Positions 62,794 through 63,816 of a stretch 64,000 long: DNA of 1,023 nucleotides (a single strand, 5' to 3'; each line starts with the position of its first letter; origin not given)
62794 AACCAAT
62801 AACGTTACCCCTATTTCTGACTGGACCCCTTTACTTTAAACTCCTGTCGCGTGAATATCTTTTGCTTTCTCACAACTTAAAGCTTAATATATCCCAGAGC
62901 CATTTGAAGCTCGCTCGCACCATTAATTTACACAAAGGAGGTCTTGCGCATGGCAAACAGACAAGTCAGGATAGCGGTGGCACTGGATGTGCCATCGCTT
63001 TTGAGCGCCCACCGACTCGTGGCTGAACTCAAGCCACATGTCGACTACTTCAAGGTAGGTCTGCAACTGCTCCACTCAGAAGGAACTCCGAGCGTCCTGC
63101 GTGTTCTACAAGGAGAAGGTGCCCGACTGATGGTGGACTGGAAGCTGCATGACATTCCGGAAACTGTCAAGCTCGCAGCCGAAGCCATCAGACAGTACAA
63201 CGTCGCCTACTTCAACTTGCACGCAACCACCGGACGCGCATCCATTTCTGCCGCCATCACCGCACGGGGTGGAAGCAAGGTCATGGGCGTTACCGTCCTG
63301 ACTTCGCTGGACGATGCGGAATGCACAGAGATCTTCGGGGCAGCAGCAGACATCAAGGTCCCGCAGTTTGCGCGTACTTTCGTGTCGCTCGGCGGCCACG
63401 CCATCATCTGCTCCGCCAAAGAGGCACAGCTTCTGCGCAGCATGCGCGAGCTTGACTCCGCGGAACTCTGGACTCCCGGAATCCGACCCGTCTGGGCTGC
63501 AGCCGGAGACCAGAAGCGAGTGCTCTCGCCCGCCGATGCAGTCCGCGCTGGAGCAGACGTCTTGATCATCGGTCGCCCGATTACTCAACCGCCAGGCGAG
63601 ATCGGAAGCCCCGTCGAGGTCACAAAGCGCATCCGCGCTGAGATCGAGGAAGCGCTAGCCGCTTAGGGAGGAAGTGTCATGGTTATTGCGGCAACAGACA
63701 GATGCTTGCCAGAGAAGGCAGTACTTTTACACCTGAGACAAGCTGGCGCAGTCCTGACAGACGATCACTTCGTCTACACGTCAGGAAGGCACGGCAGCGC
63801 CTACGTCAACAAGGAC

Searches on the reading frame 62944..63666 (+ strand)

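Call 44: search_protein_families(library=pfam, proteins=[window:62944-63666:+], max_evalue=0.001)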
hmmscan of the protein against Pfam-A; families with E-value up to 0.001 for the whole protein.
window:62944-63666:+ (240 aa): 1 family
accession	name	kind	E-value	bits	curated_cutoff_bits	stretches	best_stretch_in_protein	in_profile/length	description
PF00215.30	OMPdecase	-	1.9e-40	139.6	27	1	9-215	2-210/221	Orotidine 5'-phosphate decarboxylase / HUMPS family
